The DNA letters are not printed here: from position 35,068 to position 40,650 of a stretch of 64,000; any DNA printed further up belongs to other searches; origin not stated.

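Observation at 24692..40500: Eight-gene, translationally coupled operon combining sspBCD-like modification genes with a DptFGH/SspFGH-like trio; no cysteine desulfurase in cis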

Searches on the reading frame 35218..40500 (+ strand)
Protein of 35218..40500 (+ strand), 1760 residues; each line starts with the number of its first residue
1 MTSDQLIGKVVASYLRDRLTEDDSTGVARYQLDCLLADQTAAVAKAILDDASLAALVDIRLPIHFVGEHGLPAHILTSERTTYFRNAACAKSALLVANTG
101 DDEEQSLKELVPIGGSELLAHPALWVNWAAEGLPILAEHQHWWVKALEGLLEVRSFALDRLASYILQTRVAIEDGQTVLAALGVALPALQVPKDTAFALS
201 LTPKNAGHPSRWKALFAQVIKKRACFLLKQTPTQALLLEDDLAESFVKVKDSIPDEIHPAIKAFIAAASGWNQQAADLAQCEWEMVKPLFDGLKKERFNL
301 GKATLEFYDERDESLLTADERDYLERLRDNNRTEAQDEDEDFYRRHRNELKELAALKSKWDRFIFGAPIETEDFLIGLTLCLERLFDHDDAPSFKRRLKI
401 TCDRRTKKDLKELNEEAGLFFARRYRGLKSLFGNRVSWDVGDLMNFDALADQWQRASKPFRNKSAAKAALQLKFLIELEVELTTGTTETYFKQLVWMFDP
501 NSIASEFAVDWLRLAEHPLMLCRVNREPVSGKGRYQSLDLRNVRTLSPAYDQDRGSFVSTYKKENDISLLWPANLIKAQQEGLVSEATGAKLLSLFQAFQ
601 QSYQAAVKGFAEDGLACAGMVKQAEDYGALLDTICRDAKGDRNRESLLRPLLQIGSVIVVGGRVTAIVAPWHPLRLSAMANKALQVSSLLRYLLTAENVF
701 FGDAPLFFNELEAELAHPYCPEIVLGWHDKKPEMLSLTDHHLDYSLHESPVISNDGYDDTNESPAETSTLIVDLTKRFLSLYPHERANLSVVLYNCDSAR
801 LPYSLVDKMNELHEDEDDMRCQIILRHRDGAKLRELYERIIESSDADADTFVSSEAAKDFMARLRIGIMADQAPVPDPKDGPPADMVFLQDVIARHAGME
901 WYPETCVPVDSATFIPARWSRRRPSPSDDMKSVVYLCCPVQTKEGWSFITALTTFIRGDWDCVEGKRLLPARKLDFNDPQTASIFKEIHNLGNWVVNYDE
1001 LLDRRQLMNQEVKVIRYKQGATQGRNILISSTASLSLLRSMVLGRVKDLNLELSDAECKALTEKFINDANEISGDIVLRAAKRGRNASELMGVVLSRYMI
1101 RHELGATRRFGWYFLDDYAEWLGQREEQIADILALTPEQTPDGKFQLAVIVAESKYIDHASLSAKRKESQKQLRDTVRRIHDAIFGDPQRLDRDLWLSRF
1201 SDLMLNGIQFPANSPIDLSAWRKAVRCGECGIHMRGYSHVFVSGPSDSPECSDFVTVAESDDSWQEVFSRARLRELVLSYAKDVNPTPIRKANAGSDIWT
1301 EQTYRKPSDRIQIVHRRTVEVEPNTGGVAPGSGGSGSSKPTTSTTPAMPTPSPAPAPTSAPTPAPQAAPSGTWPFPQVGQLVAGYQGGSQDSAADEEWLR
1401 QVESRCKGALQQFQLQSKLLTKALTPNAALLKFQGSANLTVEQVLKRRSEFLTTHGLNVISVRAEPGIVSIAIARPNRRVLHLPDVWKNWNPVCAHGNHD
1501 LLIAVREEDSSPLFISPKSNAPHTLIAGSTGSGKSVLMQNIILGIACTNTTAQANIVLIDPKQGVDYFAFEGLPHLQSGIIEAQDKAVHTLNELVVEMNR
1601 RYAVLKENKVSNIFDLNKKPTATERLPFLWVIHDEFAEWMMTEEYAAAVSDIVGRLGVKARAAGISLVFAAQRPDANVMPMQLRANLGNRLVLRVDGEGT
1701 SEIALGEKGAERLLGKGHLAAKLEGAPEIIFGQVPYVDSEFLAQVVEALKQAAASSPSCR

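Call 4: search_protein_families(library=padloc, proteins=[window:35218-40500:+], max_evalue=0.01)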
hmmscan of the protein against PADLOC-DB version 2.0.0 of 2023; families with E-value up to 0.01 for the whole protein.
window:35218-40500:+ (1760 aa): 8 families
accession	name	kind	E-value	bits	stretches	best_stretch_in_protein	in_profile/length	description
PDLC02806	SspH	-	0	2168.2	1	1-1749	1-1765/1766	SspH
PDLC02803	SspH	-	0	1504.1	4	1-1280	1-1255/1255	SspH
PDLC02805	SspH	-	1.1e-172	574.5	3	1-1302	1-1311/1400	SspH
PDLC02804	SspH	-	2.4e-49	165.8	2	1392-1744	1201-1556/1561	SspH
PDLC04140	mad8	-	2.3e-21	74.6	1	1520-1717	26-282/314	mads_8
PDLC01055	HerA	-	2.3e-05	21.4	0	1523-1560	159-194/532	Type III coevolved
PDLC04105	HerA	-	3.8e-05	20.5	1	1523-1561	168-203/576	-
PDLC04103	HerA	-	0.0054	13.1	0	1512-1562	162-209/579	-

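Call 5: search_protein_families(library=pfam, proteins=[window:35218-40500:+], max_evalue=0.01)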
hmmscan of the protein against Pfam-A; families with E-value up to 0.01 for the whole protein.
window:35218-40500:+ (1760 aa): 3 families
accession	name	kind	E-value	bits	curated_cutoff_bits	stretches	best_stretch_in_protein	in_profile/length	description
PF01580.24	FtsK_SpoIIIE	-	1.2e-32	113.6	24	1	1500-1674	17-219/221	FtsK/SpoIIIE family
PF01935.23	DUF87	-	9.5e-06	26.3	23.2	1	1512-1626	13-113/220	Helicase HerA, central domain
PF12846.13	AAA_10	-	1.1e-05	25.1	27.5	1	1517-1568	17-64/362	AAA-like domain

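Call 6: search_protein_families(library=ncbifam, proteins=[window:35218-40500:+], max_evalue=0.01)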
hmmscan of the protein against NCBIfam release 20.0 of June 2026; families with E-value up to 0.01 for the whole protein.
window:35218-40500:+ (1760 aa): 8 families
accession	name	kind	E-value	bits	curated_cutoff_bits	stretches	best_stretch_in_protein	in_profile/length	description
TIGR03924.1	T7SS_EccC_a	equivalog_domain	1e-28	100.5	509.15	1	1521-1713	450-645/673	type VII secretion protein EccCa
NF007615.0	PRK10263.1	equivalog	1e-28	99.6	1566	2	1623-1719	1136-1230/1355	DNA translocase FtsK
TIGR03928.1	T7_EssCb_Firm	equivalog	3e-25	88.1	778.4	1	1488-1711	435-659/1296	type VII secretion protein EssC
TIGR03925.1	T7SS_EccC_b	equivalog_domain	8.3e-20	70.6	346.55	2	1521-1705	76-259/564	type VII secretion protein EccCb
NF041214.1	plasmid_TraB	equivalog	7.3e-13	47.9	800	1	1518-1708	245-422/639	plasmid transfer protein TraB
TIGR00929.1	VirB4_CagE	subfamily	0.0001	20.7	643.1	1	1504-1567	415-480/792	VirB4 family type IV secretion/conjugal transfer ATPase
TIGR03743.1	SXT_TraD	subfamily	0.00011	20.8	366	1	1496-1566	151-216/636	conjugative transfer system coupling protein TraD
NF045971.1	conju_CD1110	equivalog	0.0024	16.2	325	1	1519-1599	413-486/752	VirB4-like conjugal transfer ATPase, CD1110 family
